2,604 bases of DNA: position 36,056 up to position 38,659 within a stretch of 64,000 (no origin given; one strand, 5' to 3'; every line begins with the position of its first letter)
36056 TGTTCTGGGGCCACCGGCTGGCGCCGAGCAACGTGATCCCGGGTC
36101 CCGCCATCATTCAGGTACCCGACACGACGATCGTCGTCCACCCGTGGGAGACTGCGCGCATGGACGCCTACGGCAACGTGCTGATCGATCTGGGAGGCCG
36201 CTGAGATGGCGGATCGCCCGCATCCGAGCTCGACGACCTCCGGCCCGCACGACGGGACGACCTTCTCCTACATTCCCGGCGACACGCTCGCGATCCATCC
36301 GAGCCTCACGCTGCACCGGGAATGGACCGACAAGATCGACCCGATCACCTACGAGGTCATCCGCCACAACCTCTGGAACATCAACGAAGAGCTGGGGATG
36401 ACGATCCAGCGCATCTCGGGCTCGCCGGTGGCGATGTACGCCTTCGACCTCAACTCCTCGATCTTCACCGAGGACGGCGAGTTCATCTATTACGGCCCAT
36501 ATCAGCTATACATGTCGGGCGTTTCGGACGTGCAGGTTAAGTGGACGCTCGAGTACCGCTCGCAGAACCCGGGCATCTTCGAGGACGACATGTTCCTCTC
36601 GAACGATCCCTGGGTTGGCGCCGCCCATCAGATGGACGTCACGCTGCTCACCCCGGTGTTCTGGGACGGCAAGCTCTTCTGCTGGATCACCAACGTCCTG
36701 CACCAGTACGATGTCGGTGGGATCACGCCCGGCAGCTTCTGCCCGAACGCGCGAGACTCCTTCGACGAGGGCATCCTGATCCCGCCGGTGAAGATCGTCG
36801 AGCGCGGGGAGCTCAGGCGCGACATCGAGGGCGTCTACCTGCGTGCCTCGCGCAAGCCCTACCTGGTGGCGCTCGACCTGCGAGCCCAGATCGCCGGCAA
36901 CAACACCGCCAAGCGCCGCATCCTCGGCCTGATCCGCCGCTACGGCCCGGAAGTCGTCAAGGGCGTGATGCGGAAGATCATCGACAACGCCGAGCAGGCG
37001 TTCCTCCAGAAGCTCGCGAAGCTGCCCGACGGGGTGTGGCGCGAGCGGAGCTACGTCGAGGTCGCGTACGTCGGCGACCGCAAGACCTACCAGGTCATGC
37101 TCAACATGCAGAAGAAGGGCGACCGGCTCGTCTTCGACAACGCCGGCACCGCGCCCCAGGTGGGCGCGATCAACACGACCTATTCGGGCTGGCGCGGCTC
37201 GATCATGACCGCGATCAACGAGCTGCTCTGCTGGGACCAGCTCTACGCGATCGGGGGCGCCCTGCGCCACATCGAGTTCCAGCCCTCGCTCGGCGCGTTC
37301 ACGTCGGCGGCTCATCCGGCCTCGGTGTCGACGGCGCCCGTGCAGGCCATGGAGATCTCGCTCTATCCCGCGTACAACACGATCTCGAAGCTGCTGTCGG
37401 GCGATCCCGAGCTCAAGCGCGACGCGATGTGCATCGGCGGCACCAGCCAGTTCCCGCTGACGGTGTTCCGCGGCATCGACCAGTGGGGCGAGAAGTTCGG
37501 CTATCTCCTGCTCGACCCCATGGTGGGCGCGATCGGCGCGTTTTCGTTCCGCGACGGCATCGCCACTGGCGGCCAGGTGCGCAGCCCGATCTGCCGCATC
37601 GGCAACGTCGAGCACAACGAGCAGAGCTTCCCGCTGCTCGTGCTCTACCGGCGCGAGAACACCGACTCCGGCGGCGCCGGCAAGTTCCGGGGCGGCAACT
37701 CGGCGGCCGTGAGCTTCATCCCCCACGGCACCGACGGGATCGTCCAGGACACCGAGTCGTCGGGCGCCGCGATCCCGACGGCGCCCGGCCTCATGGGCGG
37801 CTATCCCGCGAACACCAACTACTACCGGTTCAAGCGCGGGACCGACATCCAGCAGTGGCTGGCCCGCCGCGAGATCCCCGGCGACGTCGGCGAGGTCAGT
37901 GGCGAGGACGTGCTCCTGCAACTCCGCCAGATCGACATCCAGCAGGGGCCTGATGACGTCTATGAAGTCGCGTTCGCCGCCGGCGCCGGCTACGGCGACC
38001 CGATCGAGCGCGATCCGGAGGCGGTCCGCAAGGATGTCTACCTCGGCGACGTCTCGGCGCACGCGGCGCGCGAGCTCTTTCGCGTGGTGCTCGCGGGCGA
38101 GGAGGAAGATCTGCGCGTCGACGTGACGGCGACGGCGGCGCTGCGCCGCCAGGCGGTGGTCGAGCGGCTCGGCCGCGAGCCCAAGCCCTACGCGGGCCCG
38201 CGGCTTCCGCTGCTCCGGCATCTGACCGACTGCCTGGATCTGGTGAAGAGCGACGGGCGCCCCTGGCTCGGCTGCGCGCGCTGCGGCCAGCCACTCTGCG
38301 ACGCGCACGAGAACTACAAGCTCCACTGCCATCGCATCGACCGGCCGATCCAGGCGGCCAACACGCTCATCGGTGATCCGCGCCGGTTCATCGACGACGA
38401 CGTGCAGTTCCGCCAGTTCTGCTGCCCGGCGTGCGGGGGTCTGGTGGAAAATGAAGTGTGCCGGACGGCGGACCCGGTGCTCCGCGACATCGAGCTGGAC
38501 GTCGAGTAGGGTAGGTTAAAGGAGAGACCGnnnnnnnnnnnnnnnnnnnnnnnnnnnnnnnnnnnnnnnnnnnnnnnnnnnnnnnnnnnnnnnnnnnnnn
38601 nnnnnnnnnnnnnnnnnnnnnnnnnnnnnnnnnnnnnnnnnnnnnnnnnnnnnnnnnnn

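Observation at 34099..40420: Operon pairing ATP-dependent hydantoinase A/B (Zn-ribbon alpha-type subunit) with an HpaB-family flavin monooxygenase and a VOC protein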

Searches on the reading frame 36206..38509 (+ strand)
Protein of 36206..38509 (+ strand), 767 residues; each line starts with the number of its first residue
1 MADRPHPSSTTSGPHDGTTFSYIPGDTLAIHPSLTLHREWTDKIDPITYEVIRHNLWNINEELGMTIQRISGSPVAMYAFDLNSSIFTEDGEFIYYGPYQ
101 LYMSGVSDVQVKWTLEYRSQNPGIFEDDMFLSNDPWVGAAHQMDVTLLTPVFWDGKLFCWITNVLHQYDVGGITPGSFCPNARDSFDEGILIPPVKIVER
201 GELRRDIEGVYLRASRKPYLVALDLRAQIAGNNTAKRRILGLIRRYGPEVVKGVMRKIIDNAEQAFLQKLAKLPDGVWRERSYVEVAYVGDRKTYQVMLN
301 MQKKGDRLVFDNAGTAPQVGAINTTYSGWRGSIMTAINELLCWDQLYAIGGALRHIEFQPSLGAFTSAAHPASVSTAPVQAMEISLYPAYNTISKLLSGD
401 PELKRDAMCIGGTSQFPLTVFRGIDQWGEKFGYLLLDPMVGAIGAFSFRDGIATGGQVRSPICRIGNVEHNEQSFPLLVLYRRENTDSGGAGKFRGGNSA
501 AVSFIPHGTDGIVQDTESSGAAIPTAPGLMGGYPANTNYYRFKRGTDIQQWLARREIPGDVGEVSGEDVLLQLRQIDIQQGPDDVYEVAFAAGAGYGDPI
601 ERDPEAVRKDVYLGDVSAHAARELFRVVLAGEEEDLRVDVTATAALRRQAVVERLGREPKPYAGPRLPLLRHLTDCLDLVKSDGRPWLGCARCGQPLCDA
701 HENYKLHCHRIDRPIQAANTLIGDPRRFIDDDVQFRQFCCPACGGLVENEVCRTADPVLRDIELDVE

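Call 8: search_protein_families(library=pfam, proteins=[window:36206-38509:+], max_evalue=0.01)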
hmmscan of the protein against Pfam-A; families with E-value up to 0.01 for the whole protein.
window:36206-38509:+ (767 aa): 2 families
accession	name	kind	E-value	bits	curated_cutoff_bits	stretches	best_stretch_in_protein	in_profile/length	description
PF02538.19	Hydantoinase_B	-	1.5e-100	337.5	26.8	1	45-599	1-519/519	Hydantoinase B/oxoprolinase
PF08882.16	Acetone_carb_G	-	3.4e-13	50.2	21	1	673-767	11-106/113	Acetone carboxylase gamma subunit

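Call 9: search_protein_families(library=ncbifam, proteins=[window:36206-38509:+], max_evalue=0.01)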
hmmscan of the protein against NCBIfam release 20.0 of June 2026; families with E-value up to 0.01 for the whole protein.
window:36206-38509:+ (767 aa): 3 families
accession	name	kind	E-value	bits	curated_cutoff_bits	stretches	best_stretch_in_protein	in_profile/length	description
NF042976.1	AcphenoCarb_ApcD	equivalog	1.6e-62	211.8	1500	1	35-657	20-646/685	acetophenone carboxylase subunit delta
NF050157.1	CapLactmsBetCapB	equivalog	2.4e-48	164.8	1000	1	44-645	1-573/577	caprolactamase subunit beta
NF042974.2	AcphenoCarb_ApcB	equivalog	1.5e-08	34.6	250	1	673-767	7-102/128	acetophenone carboxylase subunit beta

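Call 11: find_encoding_contigs(protein=window:36206-38509:+, flank=10000, max_places=6)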
Protein window:36206-38509:+ (767 aa): 3 contigs read that carry it; 3 places shown.
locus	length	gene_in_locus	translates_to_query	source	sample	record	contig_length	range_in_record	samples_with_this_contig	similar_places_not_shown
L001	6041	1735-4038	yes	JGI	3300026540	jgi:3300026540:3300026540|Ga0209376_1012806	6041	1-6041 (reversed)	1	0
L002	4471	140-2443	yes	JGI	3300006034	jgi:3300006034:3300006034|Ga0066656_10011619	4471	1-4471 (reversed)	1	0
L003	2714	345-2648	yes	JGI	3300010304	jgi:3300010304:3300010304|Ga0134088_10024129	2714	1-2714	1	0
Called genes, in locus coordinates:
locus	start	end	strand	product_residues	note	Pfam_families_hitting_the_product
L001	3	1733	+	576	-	?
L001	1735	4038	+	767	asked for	PF02538:Hydantoinase_B, PF08882:Acetone_carb_G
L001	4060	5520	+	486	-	PF11794:HpaB_N, PF03241:HpaB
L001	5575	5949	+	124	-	PF00903:Glyoxalase, PF18029:Glyoxalase_6 (weak), PF22677:Ble-like_N (weak)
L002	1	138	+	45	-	?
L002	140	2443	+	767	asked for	PF02538:Hydantoinase_B, PF08882:Acetone_carb_G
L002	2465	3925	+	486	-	PF11794:HpaB_N, PF03241:HpaB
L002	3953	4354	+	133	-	PF00903:Glyoxalase, PF18029:Glyoxalase_6 (faint), PF22677:Ble-like_N (weak)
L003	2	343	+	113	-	?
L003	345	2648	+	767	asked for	PF02538:Hydantoinase_B, PF08882:Acetone_carb_G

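Call 12: find_homologous_proteins(query=window:36206-38509:+, max_evalue=1e-20)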
Query window:36206-38509:+ (767 aa): 2151 proteins with E <= 1e-20 among 8000 candidates; the best 120 are listed.
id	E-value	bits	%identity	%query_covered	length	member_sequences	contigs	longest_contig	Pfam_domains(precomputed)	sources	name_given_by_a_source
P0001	0.0e+0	1800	100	100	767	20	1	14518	PF02538.20,PF08882.17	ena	-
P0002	0.0e+0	1598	88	100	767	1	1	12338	PF02538.20,PF08882.17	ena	-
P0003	0.0e+0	1593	89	100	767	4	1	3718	PF02538.20,PF08882.17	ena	-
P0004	0.0e+0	1589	87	100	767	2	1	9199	PF02538.20,PF08882.17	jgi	jgi:N-methylhydantoinase B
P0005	0.0e+0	1574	88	100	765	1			PF02538.20,PF08882.17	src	-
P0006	0.0e+0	1559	87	100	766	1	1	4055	PF02538.20,PF08882.17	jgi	jgi:N-methylhydantoinase B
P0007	0.0e+0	1546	85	100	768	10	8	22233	PF02538.20,PF08882.17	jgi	jgi:N-methylhydantoinase B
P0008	0.0e+0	1545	85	100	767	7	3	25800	PF02538.20,PF08882.17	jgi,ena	jgi:N-methylhydantoinase B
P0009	0.0e+0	1539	85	100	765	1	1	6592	PF02538.20,PF08882.17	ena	-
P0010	0.0e+0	1536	85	100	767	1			PF02538.20,PF08882.17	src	-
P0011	0.0e+0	1534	85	100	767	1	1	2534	PF02538.20,PF08882.17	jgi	jgi:N-methylhydantoinase B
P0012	0.0e+0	1530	85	100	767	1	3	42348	PF02538.20,PF08882.17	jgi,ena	-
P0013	0.0e+0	1529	90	94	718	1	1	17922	PF02538.20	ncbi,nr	ncbi:MAG TPA: hydantoinase B/oxoprolinase family protein, partial [Methylomirabilota bacterium]|nr:h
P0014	0.0e+0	1529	85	100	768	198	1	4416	PF02538.20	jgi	jgi:N-methylhydantoinase B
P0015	0.0e+0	1523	84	100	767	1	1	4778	PF02538.20,PF08882.17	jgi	jgi:N-methylhydantoinase B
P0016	0.0e+0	1523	84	100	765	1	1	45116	PF02538.20,PF08882.17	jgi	jgi:N-methylhydantoinase B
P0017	0.0e+0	1523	84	100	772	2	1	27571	PF02538.20,PF08882.17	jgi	jgi:N-methylhydantoinase B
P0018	0.0e+0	1521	84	100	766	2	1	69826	PF02538.20,PF08882.17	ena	-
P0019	0.0e+0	1521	85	100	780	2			PF02538.20,PF08882.17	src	-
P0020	0.0e+0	1519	85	100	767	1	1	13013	PF02538.20,PF08882.17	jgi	jgi:N-methylhydantoinase B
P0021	0.0e+0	1516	84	100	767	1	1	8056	PF02538.20,PF08882.17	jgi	jgi:N-methylhydantoinase B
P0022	0.0e+0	1515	84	100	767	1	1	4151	PF02538.20,PF08882.17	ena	-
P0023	0.0e+0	1481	83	100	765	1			PF02538.20,PF08882.17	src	-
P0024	0.0e+0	1471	83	100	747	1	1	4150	PF02538.20,PF08882.17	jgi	jgi:N-methylhydantoinase B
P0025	0.0e+0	1471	82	100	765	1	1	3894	PF02538.20,PF08882.17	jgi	-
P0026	0.0e+0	1461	82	100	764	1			PF02538.20,PF08882.17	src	-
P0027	0.0e+0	1459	82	100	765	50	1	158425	PF02538.20,PF08882.17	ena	-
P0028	0.0e+0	1459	81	100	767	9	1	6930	PF02538.20,PF08882.17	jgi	jgi:N-methylhydantoinase B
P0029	0.0e+0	1457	81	100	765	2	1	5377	PF02538.20,PF08882.17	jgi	jgi:N-methylhydantoinase B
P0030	0.0e+0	1455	81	100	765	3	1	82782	PF02538.20,PF08882.17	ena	-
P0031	0.0e+0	1453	81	100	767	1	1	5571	PF02538.20,PF08882.17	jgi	jgi:N-methylhydantoinase B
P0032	0.0e+0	1451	82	100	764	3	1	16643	PF02538.20,PF08882.17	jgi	jgi:N-methylhydantoinase B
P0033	0.0e+0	1450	80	100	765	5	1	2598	PF02538.20,PF08882.17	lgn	-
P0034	0.0e+0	1447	80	100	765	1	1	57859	PF02538.20,PF08882.17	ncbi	-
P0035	0.0e+0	1446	81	100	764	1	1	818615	PF02538.20,PF08882.17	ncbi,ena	-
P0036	0.0e+0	1445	81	100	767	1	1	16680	PF02538.20,PF08882.17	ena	-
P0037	0.0e+0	1445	81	100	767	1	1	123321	PF02538.20,PF08882.17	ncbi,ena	-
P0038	0.0e+0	1445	81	100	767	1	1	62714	PF02538.20,PF08882.17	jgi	jgi:N-methylhydantoinase B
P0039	0.0e+0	1444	81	100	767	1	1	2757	PF02538.20,PF08882.17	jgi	-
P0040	0.0e+0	1440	81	100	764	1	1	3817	PF02538.20,PF08882.17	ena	-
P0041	0.0e+0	1437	80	100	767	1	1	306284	PF02538.20,PF08882.17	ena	-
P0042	0.0e+0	1437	82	100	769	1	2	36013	PF02538.20,PF08882.17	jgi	jgi:N-methylhydantoinase B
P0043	0.0e+0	1436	81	100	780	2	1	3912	PF02538.20,PF08882.17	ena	-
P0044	0.0e+0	1435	81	100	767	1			PF02538.20,PF08882.17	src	-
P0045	0.0e+0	1433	80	100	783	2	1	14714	PF02538.20,PF08882.17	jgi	jgi:N-methylhydantoinase B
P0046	0.0e+0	1432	81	100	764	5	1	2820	PF02538.20,PF08882.17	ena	-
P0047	0.0e+0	1431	80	100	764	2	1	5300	PF02538.20,PF08882.17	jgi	jgi:N-methylhydantoinase B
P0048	0.0e+0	1431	79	100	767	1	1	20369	PF02538.20,PF08882.17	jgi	jgi:N-methylhydantoinase B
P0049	0.0e+0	1426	79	100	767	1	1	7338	PF02538.20,PF08882.17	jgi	jgi:N-methylhydantoinase B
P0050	0.0e+0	1425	79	100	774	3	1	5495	PF02538.20,PF08882.17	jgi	jgi:N-methylhydantoinase B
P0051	0.0e+0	1424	81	100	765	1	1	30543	PF02538.20,PF08882.17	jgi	jgi:N-methylhydantoinase B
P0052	0.0e+0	1423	79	100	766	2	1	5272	PF02538.20,PF08882.17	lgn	-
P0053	0.0e+0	1423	80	100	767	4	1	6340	PF02538.20,PF08882.17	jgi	jgi:N-methylhydantoinase B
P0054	0.0e+0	1423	80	100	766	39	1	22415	PF02538.20,PF08882.17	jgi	jgi:N-methylhydantoinase B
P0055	0.0e+0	1422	79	100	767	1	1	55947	PF02538.20,PF08882.17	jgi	jgi:N-methylhydantoinase B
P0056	0.0e+0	1417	80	100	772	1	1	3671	PF02538.20,PF08882.17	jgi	jgi:N-methylhydantoinase B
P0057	0.0e+0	1417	80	100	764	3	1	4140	PF02538.20,PF08882.17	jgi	jgi:N-methylhydantoinase B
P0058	0.0e+0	1414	79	100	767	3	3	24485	PF02538.20,PF08882.17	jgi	jgi:N-methylhydantoinase B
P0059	0.0e+0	1411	80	100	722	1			PF02538.20,PF08882.17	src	-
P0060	0.0e+0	1409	79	100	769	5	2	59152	PF02538.20,PF08882.17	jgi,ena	-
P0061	0.0e+0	1407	79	100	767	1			PF02538.20,PF08882.17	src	-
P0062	0.0e+0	1406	79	100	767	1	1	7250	PF02538.20,PF08882.17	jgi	jgi:N-methylhydantoinase B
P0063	0.0e+0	1385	79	98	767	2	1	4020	PF02538.20,PF08882.17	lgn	-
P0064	0.0e+0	1361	84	90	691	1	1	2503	PF02538.20,PF08882.17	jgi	jgi:N-methylhydantoinase B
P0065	0.0e+0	1354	83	92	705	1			PF02538.20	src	-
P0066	0.0e+0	1350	85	89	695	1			PF02538.20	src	-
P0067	0.0e+0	1340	82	91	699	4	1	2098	PF02538.20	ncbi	ncbi:MAG TPA: hydantoinase B/oxoprolinase family protein, partial [Thermoleophilaceae bacterium]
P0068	0.0e+0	1295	83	87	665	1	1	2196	PF02538.20,PF08882.17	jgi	jgi:N-methylhydantoinase B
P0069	0.0e+0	1294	81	90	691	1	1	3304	PF02538.20,PF08882.17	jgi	jgi:N-methylhydantoinase B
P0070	0.0e+0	1290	84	86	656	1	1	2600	PF02538.20,PF08882.17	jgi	jgi:N-methylhydantoinase B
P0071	0.0e+0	1290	83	86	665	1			PF02538.20,PF08882.17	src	-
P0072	0.0e+0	1288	83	86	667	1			PF02538.20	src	-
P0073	0.0e+0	1282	75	98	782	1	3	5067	PF02538.20,PF08882.17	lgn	-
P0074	0.0e+0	1280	91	68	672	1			PF02538.20,PF08882.17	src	-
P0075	0.0e+0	1258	85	83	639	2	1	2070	PF02538.20,PF08882.17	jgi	jgi:N-methylhydantoinase B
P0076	0.0e+0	1250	84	83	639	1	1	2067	PF02538.20,PF08882.17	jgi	jgi:N-methylhydantoinase B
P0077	0.0e+0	1245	80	86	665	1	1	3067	PF02538.20,PF08882.17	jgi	jgi:N-methylhydantoinase B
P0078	0.0e+0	1239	88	78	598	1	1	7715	PF02538.20,PF08882.17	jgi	jgi:N-methylhydantoinase B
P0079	0.0e+0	1238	88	78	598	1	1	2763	PF02538.20,PF08882.17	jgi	jgi:N-methylhydantoinase B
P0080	0.0e+0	1235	83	83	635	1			PF02538.20,PF08882.17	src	-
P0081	0.0e+0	1235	81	87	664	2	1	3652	PF02538.20,PF08882.17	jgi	jgi:N-methylhydantoinase B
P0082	0.0e+0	1223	82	84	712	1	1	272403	PF02538.20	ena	-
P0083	0.0e+0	1221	87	77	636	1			PF02538.20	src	-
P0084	0.0e+0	1219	83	82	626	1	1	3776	PF02538.20,PF08882.17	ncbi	ncbi:MAG: hypothetical protein EHM88_10285, partial [Candidatus Rokuibacteriota bacterium]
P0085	0.0e+0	1206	81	83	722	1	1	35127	PF02538.20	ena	-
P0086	0.0e+0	1161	88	46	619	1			PF02538.20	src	-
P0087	0.0e+0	1123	87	71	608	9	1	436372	PF02538.20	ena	-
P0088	0.0e+0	1122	82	76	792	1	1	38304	PF02538.20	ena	-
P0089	0.0e+0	1096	89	66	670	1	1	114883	PF02538.20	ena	-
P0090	0.0e+0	1096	90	43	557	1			PF02538.20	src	-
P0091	0.0e+0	1095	78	78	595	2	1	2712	PF02538.20,PF08882.17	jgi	-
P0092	0.0e+0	1087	63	99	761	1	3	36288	PF02538.20,PF08882.17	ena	-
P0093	0.0e+0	1087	62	98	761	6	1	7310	PF02538.20,PF08882.17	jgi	-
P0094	0.0e+0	1087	62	99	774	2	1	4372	PF02538.20,PF08882.17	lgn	-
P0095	0.0e+0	1083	61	99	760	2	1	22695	PF02538.20,PF08882.17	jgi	jgi:N-methylhydantoinase B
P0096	0.0e+0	1082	63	99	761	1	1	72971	PF02538.20,PF08882.17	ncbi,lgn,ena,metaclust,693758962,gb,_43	metaclust:\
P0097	0.0e+0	1081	61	99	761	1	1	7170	PF02538.20,PF08882.17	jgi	jgi:N-methylhydantoinase B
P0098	0.0e+0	1081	63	98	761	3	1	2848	PF02538.20,PF08882.17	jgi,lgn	jgi:N-methylhydantoinase B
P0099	0.0e+0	1080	63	99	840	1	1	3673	PF02538.20,PF08882.17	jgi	jgi:N-methylhydantoinase B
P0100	0.0e+0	1080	62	99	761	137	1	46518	PF02538.20,PF08882.17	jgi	jgi:N-methylhydantoinase B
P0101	0.0e+0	1079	61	99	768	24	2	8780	PF02538.20,PF08882.17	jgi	jgi:N-methylhydantoinase B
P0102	0.0e+0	1078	62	98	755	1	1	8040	PF02538.20,PF08882.17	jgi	jgi:N-methylhydantoinase B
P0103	0.0e+0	1077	63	98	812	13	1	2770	PF02538.20,PF08882.17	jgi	jgi:N-methylhydantoinase B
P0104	0.0e+0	1077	62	99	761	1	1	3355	PF02538.20,PF08882.17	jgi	jgi:N-methylhydantoinase B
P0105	0.0e+0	1076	63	99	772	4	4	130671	PF02538.20,PF08882.17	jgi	-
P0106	0.0e+0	1076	63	98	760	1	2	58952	PF02538.20,PF08882.17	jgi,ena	jgi:N-methylhydantoinase B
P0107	0.0e+0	1076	63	98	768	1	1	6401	PF02538.20,PF08882.17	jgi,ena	-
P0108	0.0e+0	1075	62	98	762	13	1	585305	PF02538.20,PF08882.17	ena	-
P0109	0.0e+0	1074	63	98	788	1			PF02538.20,PF08882.17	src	-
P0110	0.0e+0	1074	62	99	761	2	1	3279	PF02538.20,PF08882.17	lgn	-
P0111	0.0e+0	1074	62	99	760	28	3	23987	PF02538.20,PF08882.17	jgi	jgi:N-methylhydantoinase B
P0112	0.0e+0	1074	61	98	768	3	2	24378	PF02538.20,PF08882.17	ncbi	-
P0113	0.0e+0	1074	61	99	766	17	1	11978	PF02538.20,PF08882.17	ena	-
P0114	0.0e+0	1073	62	99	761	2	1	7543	PF02538.20,PF08882.17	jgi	jgi:N-methylhydantoinase B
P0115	0.0e+0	1073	63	99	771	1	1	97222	PF02538.20,PF08882.17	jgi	-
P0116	0.0e+0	1073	61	99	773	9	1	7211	PF02538.20,PF08882.17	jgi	jgi:N-methylhydantoinase B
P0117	0.0e+0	1072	62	98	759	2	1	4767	PF02538.20,PF08882.17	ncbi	-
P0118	0.0e+0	1072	63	98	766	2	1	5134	PF02538.20,PF08882.17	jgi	-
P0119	0.0e+0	1072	63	98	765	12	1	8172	PF02538.20,PF08882.17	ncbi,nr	ncbi:MAG: hydantoinase B/oxoprolinase family protein [Betaproteobacteria bacterium]|nr:hydantoinase 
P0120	0.0e+0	1071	63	98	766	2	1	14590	PF02538.20,PF08882.17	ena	-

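Call 14: find_related_loci(query=A1, collection=genome_contigs, flank=10000)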
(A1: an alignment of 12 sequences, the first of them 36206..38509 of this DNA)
Query A1 (767 aa) in genome_contigs; peptide patterns used: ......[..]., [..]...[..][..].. (x = any residue, [..] = any of these).
449 stretches matched a pattern; 422 encode a relative of the query (tblastn E <= 1e-3); the best 80 are kept; 80 distinct loci.
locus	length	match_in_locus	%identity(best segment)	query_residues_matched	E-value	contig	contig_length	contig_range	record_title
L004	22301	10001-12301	97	1-767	0e+0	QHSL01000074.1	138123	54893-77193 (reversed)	MAG: Candidatus Rokuibacteriota bacterium isolate AR31 14_1009_16_40cm_scaffold_314_curated, whole genome shotgun sequen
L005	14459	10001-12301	88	1-767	0e+0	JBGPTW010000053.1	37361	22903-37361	MAG: Candidatus Methylomirabilia bacterium isolate OBJ1_062018_110_59 k141_806314_length_37361_cov_14.3720, whole genome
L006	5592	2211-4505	88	1-765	0e+0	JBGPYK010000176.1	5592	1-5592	MAG: Candidatus Methylomirabilia bacterium isolate OBJ1_062018_090_15 k141_1103885_length_5592_cov_16.1216, whole genome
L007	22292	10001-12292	86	1-764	0e+0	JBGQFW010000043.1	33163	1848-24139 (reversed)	MAG: Candidatus Methylomirabilia bacterium isolate OBJ2_061818_090_42 k141_2162114_length_33163_cov_15.0854, whole genom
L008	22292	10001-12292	86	1-764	0e+0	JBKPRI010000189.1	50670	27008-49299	MAG: Candidatus Methylomirabilota bacterium isolate GS_EKS_MAG_00053 GS_EKS_000003003812, whole genome shotgun sequence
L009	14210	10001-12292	86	1-764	0e+0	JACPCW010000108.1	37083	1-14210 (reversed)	MAG: Candidatus Rokuibacteriota bacterium isolate NC_groundwater_293_Ag_S-0.65um_70_13 S6_GD2017_2_S65_scaffold_449, who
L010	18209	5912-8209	86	1-766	0e+0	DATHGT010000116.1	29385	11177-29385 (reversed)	MAG TPA_asm: Candidatus Acidoferrum sp. isolate SMAG_U12481 k141_174132, whole genome shotgun sequence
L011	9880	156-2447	85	1-764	0e+0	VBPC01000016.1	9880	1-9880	MAG: Candidatus Rokuibacteriota bacterium isolate AR_45 14_0927_12_20cm_scaffold_4989, whole genome shotgun sequence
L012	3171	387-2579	88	1-731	0e+0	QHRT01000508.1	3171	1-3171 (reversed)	MAG: Candidatus Rokuibacteriota bacterium isolate AR8 14_1009_16_40cm_scaffold_199384_curated, whole genome shotgun sequ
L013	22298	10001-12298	81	1-767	0e+0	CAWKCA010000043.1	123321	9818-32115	MAG: uncultured Candidatus Rokubacteria bacterium isolate MFD00962.bin.2.94 genome assembly, contig: contig_88203, whole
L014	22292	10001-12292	79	1-764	0e+0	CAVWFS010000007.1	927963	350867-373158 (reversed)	MAG: uncultured Candidatus Rokubacteria bacterium isolate MFD00962.bin.2.180 genome assembly, contig: contig_24609, whol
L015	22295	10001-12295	80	1-764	0e+0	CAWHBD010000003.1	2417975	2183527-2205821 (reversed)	MAG: uncultured Candidatus Rokubacteria bacterium isolate MFD02840.bin.3.55 genome assembly, contig: contig_32758, whole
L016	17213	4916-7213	78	1-767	0e+0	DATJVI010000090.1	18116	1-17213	MAG TPA_asm: Burkholderiales bacterium isolate SMAG_U15069 k141_4912693, whole genome shotgun sequence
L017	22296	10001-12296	88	1-764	0e+0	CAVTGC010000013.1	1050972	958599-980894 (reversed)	MAG: uncultured Candidatus Rokubacteria bacterium isolate MFD09212.bin.1.136 genome assembly, contig: contig_4976, whole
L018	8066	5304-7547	64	16-766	0e+0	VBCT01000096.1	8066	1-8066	MAG: Betaproteobacteria bacterium isolate BP_24 14_0903_02_30cm_scaffold_7940, whole genome shotgun sequence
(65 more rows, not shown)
